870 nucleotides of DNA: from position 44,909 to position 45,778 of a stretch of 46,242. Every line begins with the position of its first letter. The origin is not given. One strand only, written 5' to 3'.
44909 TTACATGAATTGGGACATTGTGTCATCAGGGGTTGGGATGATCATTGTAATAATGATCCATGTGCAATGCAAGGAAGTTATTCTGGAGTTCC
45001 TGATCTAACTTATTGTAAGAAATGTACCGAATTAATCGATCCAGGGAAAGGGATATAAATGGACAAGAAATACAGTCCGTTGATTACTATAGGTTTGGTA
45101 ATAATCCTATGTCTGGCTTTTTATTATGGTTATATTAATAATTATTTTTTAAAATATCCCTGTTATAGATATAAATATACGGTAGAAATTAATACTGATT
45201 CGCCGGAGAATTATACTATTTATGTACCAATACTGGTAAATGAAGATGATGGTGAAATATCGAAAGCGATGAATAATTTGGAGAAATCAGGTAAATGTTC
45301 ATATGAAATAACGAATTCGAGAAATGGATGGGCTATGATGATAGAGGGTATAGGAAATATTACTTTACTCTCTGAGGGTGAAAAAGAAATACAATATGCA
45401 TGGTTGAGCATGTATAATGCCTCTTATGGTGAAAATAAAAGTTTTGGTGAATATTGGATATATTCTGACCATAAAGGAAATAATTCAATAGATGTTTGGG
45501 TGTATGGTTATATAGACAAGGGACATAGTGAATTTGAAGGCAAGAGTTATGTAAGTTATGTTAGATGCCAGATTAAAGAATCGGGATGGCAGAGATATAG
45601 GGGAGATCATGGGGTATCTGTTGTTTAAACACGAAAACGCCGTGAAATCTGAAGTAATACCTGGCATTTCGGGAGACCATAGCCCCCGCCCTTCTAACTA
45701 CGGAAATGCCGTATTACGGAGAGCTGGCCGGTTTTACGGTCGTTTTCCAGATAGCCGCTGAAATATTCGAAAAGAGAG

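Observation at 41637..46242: Candidate C-terminal cassette-switching (polymorphic-effector-like) locus at the 3' end of the 5,002-codon gene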

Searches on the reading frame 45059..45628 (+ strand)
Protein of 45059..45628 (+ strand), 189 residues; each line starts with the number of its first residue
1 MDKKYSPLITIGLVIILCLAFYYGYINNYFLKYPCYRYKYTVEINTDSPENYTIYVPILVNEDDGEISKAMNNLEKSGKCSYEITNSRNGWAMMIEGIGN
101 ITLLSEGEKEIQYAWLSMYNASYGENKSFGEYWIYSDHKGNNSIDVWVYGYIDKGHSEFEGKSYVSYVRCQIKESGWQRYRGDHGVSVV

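Call 8: find_encoding_contigs(protein=window:45059-45628:+, flank=10000, max_places=10)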
Protein window:45059-45628:+ (189 aa): no gene with exactly this product is on record in the collection.

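Call 9: search_protein_families(library=pfam, proteins=[window:45059-45625:+], max_evalue=0.1)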
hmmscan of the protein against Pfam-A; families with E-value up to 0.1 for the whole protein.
window:45059-45625:+ (189 aa): 0 families

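Call 47: search_protein_families(library=ncbifam, proteins=[window:45059-45625:+], max_evalue=0.1)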
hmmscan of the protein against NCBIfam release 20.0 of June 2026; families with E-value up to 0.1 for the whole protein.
window:45059-45625:+ (189 aa): 0 families

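Call 58: find_related_loci(query=A2, collection=genome_contigs, flank=8000)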
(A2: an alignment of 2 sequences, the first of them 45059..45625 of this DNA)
Query A2 (189 aa) in genome_contigs; peptide patterns used: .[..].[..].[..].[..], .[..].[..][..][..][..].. (x = any residue, [..] = any of these).
106 stretches matched a pattern; 1 encode a relative of the query (tblastn E <= 1e-3); 1 distinct loci.
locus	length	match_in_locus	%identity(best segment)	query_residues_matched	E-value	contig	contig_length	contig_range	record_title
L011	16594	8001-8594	29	1-182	7e-16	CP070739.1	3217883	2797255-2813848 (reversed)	MAG: Methanomassiliicoccales archaeon isolate bin396 chromosome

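Call 66: search_protein_families(library=pfam, proteins=[L011:49-1218:+, L011:1322-6451:+, L011:8692-10473:+, L011:8001-8618:+], max_evalue=0.001)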
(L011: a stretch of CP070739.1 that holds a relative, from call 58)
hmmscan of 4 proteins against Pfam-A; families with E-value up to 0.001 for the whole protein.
L011:49-1218:+ (389 aa): 2 families
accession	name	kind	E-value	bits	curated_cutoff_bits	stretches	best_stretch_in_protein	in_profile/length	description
PF05048.19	NosD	-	1.4e-26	93.7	23.6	1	10-164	50-211/212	Periplasmic copper-binding protein (NosD)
PF13229.12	Beta_helix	-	1.9e-18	67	25.9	1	5-140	7-142/158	Right handed beta helix region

L011:1322-6451:+ (1710 aa): 9 families
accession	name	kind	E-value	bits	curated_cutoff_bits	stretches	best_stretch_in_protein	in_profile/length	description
PF18911.6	PKD_4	-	8e-229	740.9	27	13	318-402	1-84/85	PKD domain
PF00801.26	PKD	-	6.5e-126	411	23.5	11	591-659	8-75/80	PKD domain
PF22352.2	K319L-like_PKD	-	4.1e-71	235.4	27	6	325-403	1-84/84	K319L-like, PKD domain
PF18981.6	InlK_D3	-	2.1e-14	53.8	25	0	1657-1694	33-71/75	Internalin K domain (D3/D4)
PF02010.21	REJ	-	5.5e-09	35.6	25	0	152-195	89-138/452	REJ domain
PF17963.7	Big_9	-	2.1e-06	29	23.6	0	318-402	1-89/89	Bacterial Ig domain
PF07495.19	Y_Y_Y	-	1.6e-05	25.1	26.6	0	522-575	6-62/65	Y_Y_Y domain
PF16967.11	TcfC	-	5e-05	23.2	29.4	0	1581-1608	39-66/68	E-set like domain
PF21027.3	Sde0182_C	-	8.3e-05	23.5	27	0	165-187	2-24/83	Cellulose-binding protein Sde0182, C-terminal domain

L011:8692-10473:+ (594 aa): 2 families
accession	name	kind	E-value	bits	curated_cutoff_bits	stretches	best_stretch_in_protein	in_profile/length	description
PF13229.12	Beta_helix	-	9.6e-16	58.2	25.9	1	114-244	17-143/158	Right handed beta helix region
PF05048.19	NosD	-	5.6e-12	46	23.6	2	141-296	27-186/212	Periplasmic copper-binding protein (NosD)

L011:8001-8618:+ (206 aa): 0 families

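Call 77: find_related_loci(query=A2, collection=metagenome_contigs, flank=10000)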
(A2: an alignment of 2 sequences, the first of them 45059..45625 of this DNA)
Query A2 (189 aa) in metagenome_contigs; peptide patterns used: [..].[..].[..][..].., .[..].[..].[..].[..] (x = any residue, [..] = any of these).
171 stretches matched a pattern, but none encodes a relative of the query by tblastn (E <= 1e-3).

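Call 80: find_related_loci(query=A2, collection=viral_contigs, flank=8000)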
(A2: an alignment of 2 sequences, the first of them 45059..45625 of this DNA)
Query A2 (189 aa) in viral_contigs; peptide patterns used: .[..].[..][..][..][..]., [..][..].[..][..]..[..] (x = any residue, [..] = any of these).
360 stretches matched a pattern, but none encodes a relative of the query by tblastn (E <= 1e-3).
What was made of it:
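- Tried and rejected: Partner family in metagenome and viral contigs by pattern scan: none (calls 77, 80).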

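Call 92: search_protein_families(library=padloc, proteins=[window:45059-45625:+], max_evalue=0.01)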
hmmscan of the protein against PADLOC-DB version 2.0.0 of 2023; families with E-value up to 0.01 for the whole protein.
window:45059-45625:+ (189 aa): 0 families

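Call 101: search_solved_structures(query=A3, max_evalue=10, show_alignments=1)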
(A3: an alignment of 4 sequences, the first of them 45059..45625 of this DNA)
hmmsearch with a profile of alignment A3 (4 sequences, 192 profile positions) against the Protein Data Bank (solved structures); distinct sequences matched with E-value up to 10: 0.

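Call 102: search_protein_families(library=pfam, alignment_id=A3, max_evalue=1)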
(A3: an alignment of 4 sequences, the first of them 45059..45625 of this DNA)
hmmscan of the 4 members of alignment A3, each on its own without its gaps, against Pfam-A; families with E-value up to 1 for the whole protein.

A. member 1, window:45059-45625:+ (189 aa): 0 families

B. families by the number of members that match (of 4 scanned): 2 families
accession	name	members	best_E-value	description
PF08720.15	Hema_stalk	1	0.028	Influenza C hemagglutinin stalk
PF13202.12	EF-hand_5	1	0.27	EF hand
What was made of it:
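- Tried and rejected: Partner profile against PDB and Pfam: nothing (calls 101, 102).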
